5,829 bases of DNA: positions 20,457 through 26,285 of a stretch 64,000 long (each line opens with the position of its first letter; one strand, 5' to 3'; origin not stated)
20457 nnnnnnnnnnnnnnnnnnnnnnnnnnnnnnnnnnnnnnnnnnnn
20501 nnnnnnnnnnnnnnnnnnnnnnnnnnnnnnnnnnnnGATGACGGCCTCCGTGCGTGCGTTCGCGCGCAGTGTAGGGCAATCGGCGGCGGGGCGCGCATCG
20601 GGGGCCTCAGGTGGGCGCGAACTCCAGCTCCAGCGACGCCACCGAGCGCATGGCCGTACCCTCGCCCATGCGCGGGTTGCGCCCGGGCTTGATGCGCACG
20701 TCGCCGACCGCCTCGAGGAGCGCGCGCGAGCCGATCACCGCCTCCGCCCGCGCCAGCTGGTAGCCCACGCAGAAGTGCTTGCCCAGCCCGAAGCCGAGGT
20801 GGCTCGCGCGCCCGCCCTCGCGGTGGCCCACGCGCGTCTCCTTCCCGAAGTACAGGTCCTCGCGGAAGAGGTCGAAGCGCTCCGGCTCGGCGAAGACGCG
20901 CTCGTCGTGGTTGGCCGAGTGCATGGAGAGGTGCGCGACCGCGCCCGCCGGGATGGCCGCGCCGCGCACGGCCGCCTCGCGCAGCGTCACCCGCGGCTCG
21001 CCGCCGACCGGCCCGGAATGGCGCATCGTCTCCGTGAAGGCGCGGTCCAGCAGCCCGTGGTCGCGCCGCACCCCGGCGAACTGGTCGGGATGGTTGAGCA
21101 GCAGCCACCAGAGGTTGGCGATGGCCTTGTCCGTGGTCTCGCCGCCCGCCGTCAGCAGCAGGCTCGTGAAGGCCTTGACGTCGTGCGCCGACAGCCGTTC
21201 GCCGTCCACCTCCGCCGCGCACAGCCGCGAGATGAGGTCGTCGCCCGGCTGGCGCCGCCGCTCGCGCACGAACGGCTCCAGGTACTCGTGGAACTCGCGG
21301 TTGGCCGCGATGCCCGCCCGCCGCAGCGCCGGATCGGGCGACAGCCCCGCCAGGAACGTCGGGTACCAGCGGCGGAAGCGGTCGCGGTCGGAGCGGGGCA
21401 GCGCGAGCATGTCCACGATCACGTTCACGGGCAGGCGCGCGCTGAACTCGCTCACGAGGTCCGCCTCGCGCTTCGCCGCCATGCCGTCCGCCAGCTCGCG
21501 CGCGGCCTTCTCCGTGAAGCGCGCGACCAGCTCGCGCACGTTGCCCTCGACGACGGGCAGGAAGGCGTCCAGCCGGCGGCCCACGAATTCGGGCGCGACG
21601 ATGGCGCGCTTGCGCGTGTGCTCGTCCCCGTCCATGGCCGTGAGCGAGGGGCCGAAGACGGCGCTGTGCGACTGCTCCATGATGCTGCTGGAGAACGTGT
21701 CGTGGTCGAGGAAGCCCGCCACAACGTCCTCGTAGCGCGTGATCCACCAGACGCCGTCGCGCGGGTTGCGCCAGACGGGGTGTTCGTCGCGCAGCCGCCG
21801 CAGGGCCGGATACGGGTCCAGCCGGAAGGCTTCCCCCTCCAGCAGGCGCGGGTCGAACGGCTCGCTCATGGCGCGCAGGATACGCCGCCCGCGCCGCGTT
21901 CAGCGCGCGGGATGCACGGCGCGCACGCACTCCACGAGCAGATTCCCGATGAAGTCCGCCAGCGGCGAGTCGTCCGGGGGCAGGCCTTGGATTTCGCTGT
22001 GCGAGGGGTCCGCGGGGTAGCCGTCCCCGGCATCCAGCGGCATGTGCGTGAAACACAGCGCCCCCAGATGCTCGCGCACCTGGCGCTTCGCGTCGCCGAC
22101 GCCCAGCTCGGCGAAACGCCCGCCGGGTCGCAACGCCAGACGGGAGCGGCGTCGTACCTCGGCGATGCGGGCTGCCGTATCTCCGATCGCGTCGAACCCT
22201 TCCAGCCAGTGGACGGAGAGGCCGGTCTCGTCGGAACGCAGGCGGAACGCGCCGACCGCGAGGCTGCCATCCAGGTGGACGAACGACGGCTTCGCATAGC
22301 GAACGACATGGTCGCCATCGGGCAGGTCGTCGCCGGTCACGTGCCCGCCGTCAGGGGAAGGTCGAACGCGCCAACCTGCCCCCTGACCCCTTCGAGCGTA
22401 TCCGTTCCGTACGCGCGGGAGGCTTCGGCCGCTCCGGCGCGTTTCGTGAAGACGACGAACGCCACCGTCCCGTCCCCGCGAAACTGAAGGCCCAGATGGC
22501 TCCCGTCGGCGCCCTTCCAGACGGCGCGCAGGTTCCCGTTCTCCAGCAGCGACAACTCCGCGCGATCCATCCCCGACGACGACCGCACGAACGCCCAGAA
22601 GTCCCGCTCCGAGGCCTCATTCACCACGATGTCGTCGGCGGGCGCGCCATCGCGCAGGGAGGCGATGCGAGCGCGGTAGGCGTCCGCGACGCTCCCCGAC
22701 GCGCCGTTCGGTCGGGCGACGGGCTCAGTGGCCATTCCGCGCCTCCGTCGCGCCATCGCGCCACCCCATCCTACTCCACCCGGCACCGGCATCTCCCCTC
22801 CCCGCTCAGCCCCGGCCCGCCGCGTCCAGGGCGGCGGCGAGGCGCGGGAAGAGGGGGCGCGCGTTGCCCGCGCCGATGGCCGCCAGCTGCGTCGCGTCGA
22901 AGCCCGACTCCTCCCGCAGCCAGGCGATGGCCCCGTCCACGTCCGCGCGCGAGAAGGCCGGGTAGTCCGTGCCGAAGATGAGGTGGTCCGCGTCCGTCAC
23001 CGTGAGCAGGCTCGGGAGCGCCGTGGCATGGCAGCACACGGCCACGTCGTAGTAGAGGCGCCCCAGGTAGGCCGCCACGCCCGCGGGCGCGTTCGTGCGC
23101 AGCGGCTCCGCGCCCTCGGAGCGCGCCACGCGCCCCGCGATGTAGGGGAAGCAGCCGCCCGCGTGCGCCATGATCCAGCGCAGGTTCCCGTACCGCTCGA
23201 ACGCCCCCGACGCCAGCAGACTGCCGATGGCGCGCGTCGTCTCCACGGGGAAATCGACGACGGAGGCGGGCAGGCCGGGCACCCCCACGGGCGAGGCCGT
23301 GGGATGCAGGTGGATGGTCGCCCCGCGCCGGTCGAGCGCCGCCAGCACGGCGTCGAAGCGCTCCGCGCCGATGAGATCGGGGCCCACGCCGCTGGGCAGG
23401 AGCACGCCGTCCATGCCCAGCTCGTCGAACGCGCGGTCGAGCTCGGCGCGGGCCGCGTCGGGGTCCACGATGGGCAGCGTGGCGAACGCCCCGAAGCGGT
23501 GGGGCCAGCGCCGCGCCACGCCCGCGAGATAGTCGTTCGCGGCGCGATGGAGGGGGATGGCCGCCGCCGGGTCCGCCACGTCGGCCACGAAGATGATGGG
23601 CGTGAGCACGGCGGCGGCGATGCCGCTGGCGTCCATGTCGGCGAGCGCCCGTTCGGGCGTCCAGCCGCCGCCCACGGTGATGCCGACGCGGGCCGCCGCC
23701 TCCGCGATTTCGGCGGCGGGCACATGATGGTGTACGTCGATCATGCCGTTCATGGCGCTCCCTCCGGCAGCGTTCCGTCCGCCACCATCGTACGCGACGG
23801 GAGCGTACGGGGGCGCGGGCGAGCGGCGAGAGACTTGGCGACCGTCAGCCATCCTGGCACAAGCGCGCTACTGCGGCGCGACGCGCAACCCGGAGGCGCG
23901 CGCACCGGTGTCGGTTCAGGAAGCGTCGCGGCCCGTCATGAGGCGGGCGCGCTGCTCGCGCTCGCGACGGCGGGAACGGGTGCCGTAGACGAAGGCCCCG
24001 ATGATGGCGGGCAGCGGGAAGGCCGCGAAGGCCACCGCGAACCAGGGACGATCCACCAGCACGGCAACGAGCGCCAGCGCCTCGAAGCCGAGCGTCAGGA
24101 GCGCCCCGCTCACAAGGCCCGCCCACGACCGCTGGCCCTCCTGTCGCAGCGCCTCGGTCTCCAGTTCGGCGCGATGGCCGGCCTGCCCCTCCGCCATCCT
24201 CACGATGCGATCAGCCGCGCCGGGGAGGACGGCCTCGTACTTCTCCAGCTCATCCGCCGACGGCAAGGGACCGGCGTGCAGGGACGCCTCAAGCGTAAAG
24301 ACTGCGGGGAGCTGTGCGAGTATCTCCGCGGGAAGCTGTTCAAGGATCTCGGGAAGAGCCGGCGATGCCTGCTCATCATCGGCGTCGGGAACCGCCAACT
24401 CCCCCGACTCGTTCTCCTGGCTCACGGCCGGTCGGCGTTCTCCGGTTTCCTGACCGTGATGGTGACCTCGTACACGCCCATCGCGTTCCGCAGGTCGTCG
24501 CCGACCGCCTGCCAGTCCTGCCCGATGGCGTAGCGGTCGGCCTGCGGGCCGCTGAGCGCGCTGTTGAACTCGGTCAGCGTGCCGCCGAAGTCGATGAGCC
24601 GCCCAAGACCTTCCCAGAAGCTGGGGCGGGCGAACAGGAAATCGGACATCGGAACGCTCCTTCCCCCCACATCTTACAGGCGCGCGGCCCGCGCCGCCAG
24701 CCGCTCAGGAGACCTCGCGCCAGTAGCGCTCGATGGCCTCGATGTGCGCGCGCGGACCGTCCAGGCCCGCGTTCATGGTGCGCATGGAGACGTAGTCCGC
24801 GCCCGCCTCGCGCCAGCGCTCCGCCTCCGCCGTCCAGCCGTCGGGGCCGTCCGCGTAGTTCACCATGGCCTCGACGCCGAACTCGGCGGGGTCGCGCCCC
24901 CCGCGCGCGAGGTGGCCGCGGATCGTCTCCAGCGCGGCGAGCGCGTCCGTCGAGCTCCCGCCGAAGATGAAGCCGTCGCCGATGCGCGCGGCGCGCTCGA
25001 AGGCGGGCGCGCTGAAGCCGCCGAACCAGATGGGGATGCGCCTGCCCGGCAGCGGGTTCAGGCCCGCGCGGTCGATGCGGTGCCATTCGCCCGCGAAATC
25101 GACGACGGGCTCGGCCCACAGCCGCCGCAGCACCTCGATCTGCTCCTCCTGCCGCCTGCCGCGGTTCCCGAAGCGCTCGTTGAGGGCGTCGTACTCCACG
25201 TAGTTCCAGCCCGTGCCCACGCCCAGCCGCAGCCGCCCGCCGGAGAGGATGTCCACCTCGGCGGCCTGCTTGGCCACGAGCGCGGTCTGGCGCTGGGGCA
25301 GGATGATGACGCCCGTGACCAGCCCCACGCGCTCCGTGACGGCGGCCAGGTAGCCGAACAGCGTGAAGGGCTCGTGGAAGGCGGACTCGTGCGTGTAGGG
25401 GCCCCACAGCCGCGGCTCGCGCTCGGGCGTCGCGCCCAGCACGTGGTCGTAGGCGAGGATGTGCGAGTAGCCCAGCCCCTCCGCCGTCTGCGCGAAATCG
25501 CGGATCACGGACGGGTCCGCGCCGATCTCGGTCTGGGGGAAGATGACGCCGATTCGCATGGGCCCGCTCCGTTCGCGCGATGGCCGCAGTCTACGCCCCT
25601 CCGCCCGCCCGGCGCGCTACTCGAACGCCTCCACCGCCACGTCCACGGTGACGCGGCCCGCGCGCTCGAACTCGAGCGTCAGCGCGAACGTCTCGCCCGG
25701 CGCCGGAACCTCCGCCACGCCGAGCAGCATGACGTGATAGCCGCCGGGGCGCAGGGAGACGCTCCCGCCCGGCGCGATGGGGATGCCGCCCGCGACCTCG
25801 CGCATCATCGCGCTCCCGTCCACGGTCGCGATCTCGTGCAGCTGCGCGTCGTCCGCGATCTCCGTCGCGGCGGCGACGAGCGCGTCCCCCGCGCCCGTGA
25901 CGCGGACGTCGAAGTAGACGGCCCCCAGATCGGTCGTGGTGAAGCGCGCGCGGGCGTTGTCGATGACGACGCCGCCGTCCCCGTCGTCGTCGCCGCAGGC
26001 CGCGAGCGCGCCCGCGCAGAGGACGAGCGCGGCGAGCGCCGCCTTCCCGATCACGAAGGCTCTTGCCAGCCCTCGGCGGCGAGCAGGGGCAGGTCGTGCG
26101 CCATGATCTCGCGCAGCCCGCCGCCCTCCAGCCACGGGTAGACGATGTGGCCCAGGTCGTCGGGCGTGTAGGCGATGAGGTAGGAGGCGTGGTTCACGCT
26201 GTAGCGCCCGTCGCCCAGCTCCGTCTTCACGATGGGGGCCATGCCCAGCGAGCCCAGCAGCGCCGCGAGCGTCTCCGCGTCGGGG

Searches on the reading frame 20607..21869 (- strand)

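Call 75: search_protein_families(library=pfam, proteins=[window:20607-21869:-], max_evalue=0.00001)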
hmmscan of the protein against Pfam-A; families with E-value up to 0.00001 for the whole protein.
window:20607-21869:- (420 aa): 1 family
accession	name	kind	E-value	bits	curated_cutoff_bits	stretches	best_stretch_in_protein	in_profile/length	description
PF00067.27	p450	-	1.3e-27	97.1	22.8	1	184-379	207-423/462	Cytochrome P450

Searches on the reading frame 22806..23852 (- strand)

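Call 75: search_protein_families(library=pfam, proteins=[window:22806-23852:-], max_evalue=0.00001)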
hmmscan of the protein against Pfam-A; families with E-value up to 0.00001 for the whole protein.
window:22806-23852:- (348 aa): 1 family
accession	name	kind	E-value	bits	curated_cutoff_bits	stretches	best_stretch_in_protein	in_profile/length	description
PF04909.20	Amidohydro_2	-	2e-32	113.5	26.4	1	38-336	1-288/289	Amidohydrolase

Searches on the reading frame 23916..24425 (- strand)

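Call 75: search_protein_families(library=pfam, proteins=[window:23916-24425:-], max_evalue=0.00001)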
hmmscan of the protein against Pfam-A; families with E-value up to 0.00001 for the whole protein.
window:23916-24425:- (169 aa): 1 family
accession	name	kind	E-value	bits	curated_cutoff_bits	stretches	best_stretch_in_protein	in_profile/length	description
PF10097.14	DUF2335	-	7.7e-13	48.6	25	1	55-100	1-46/50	Predicted membrane protein (DUF2335)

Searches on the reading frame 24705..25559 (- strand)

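Call 75: search_protein_families(library=pfam, proteins=[window:24705-25559:-], max_evalue=0.00001)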
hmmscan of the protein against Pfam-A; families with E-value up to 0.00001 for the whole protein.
window:24705-25559:- (284 aa): 1 family
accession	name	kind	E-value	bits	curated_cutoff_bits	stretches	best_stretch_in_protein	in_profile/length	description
PF00296.26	Bac_luciferase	-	8e-48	163.8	27.9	1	14-254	20-249/314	Luciferase-like monooxygenase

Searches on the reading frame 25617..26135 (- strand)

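Call 75: search_protein_families(library=pfam, proteins=[window:25617-26135:-], max_evalue=0.00001)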
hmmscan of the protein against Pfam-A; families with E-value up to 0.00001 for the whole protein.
window:25617-26135:- (172 aa): 1 family
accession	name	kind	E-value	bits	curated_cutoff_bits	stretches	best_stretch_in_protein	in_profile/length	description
PF04314.18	PCuAC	-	1.2e-26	93.2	29.4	1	59-164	2-109/109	Copper chaperone PCu(A)C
